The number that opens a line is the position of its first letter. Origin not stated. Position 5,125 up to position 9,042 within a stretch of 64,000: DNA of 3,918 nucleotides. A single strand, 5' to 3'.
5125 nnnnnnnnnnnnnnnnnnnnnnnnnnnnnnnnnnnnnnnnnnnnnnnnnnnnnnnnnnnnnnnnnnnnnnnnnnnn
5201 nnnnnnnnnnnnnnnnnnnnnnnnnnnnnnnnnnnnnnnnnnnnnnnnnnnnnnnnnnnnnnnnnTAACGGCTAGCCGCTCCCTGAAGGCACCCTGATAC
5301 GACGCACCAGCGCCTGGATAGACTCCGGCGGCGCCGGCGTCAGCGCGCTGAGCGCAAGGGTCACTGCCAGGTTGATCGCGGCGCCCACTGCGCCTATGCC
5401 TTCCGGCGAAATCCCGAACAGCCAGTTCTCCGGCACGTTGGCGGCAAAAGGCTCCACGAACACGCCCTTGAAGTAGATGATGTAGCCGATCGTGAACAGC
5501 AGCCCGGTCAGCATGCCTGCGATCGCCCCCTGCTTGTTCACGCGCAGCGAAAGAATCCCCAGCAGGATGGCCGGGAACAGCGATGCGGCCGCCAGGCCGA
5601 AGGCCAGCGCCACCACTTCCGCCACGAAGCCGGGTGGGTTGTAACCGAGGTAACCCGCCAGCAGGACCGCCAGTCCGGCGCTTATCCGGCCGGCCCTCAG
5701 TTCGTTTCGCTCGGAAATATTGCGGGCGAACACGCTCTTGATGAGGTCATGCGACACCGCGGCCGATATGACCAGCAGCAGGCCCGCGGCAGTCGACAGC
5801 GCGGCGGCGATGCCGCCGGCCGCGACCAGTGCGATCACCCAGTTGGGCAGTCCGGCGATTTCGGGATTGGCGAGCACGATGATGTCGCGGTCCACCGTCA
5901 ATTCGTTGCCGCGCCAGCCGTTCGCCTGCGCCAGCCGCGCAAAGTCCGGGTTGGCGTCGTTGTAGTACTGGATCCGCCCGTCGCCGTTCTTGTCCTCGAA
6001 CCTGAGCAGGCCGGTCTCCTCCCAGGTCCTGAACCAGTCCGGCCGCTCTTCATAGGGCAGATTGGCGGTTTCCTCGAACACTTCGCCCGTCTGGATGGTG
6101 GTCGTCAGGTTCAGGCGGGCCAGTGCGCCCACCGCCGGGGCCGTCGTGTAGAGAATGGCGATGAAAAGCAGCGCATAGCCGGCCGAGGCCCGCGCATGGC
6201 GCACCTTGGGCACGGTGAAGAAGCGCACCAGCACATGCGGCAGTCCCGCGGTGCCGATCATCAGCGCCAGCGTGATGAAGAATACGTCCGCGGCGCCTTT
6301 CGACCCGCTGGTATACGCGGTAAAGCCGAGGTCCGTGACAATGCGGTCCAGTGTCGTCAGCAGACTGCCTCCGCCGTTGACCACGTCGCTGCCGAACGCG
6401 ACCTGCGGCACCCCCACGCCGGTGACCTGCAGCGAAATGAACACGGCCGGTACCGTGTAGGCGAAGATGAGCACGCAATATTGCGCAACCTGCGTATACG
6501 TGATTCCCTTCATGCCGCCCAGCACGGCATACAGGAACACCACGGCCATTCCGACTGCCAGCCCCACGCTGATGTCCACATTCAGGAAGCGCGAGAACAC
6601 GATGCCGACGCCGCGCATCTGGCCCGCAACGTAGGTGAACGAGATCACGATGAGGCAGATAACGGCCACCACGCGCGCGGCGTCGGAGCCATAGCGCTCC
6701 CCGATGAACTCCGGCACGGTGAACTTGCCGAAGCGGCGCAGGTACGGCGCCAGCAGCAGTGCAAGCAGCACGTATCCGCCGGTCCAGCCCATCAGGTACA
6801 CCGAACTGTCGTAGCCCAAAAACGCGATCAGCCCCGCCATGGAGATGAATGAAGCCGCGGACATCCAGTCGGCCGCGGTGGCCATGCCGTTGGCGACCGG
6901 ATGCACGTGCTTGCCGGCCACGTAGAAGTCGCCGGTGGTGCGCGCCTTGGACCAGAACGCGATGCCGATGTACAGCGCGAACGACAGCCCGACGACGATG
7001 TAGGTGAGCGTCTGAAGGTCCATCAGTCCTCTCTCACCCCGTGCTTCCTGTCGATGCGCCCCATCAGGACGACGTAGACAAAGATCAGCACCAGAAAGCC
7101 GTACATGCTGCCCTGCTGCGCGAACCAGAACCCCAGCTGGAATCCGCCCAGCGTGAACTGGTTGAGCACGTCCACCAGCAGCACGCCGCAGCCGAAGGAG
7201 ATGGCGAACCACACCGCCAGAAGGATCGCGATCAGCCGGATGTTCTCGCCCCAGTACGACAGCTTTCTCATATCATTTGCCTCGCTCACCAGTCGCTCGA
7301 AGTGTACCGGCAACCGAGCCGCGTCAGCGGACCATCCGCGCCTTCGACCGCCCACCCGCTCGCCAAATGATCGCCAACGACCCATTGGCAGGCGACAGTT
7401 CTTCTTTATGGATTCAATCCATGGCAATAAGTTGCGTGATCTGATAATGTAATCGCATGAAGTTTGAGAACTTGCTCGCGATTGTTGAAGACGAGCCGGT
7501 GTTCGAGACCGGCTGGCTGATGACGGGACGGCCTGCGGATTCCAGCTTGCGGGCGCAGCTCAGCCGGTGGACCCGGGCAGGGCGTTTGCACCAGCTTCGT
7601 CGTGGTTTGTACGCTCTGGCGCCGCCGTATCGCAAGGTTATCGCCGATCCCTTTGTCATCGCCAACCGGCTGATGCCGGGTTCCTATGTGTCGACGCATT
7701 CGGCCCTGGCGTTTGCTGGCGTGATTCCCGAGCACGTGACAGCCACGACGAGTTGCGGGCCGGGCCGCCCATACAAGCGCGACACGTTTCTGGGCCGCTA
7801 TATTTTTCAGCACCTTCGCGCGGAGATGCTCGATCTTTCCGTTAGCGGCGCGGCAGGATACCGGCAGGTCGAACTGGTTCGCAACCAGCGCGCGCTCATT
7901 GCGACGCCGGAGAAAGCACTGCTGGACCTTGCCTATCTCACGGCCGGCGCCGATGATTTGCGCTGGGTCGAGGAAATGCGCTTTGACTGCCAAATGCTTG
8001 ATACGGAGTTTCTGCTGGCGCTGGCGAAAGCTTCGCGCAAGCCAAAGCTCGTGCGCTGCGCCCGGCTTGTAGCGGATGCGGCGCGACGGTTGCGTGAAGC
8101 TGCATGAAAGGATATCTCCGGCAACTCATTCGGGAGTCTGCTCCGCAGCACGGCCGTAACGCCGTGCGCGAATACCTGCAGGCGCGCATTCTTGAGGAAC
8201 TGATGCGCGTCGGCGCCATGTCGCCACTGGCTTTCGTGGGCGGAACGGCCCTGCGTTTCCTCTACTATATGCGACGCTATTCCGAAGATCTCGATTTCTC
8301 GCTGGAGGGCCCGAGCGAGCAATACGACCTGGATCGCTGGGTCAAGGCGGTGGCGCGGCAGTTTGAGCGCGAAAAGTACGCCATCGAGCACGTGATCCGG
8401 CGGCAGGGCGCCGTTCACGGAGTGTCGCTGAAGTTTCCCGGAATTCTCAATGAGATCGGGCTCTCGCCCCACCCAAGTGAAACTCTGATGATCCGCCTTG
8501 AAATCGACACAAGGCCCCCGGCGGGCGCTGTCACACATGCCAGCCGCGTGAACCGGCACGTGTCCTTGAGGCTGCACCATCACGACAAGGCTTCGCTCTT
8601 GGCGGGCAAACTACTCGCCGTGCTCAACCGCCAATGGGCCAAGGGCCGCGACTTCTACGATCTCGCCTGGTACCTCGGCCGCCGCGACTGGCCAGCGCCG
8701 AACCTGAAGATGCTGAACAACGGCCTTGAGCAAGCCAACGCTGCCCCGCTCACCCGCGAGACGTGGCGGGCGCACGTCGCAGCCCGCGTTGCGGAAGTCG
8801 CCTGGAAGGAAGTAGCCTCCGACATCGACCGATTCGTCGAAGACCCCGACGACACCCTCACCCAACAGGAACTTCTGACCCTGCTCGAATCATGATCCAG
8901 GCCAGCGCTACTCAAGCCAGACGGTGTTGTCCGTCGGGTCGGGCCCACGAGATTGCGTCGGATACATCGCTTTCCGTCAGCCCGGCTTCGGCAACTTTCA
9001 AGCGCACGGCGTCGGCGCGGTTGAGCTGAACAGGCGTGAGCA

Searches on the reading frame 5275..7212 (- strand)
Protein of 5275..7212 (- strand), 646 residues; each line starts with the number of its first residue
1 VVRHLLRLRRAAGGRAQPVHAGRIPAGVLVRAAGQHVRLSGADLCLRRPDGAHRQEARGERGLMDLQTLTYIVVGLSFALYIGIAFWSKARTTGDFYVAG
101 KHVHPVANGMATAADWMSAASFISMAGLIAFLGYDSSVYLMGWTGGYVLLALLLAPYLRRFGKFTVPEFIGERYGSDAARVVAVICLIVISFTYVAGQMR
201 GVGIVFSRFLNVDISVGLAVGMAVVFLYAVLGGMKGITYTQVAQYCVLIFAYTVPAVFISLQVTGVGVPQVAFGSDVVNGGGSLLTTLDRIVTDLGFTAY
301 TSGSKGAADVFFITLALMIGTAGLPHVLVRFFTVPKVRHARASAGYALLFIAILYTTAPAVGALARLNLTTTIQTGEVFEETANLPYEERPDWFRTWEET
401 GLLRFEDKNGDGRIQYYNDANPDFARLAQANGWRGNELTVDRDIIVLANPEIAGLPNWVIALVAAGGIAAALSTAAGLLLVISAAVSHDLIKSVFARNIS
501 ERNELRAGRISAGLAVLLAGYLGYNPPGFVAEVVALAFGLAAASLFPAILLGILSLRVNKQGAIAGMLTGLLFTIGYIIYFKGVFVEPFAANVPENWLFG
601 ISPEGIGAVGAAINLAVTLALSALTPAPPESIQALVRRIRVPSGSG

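Call 55: search_protein_families(library=pfam, proteins=[window:5275-7212:-], max_evalue=0.00001)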
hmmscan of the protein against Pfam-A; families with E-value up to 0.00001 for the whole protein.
window:5275-7212:- (646 aa): 1 family
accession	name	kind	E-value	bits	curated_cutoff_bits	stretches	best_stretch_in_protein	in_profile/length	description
PF00474.23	SSF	-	2.2e-51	175.5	22.8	2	96-361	1-255/406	Sodium:solute symporter family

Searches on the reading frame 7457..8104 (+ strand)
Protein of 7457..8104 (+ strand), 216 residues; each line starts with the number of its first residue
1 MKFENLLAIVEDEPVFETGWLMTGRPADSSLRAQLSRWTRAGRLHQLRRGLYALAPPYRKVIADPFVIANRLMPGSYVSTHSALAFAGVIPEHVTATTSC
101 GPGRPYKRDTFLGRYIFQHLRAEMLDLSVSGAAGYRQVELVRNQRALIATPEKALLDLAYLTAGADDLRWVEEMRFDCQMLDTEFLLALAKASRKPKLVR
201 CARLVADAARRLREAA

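Call 32: search_protein_families(library=pfam, proteins=[window:7457-8104:+], max_evalue=0.001)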
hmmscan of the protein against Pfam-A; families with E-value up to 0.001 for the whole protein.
window:7457-8104:+ (216 aa): 1 family
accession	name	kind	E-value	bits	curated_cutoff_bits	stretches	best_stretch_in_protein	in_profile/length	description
PF13338.12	AbiEi_4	-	0.00052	20.5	25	1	32-55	26-49/49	Transcriptional regulator, AbiEi antitoxin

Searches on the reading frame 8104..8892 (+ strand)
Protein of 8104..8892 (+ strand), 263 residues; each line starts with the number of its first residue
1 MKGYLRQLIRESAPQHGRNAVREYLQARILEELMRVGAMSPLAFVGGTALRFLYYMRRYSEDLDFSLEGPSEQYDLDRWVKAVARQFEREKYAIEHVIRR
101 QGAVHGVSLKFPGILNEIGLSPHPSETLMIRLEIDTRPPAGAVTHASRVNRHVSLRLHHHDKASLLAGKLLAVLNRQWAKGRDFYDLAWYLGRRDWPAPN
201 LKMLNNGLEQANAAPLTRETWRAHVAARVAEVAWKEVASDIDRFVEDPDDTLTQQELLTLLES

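Call 32: search_protein_families(library=pfam, proteins=[window:8104-8892:+], max_evalue=0.001)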
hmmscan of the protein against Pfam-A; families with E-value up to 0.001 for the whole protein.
window:8104-8892:+ (263 aa): 1 family
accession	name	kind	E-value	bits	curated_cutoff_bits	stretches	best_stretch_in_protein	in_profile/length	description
PF08843.17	AbiEii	-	9.3e-26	91.6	22.5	1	28-248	1-230/238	Nucleotidyl transferase AbiEii toxin, Type IV TA system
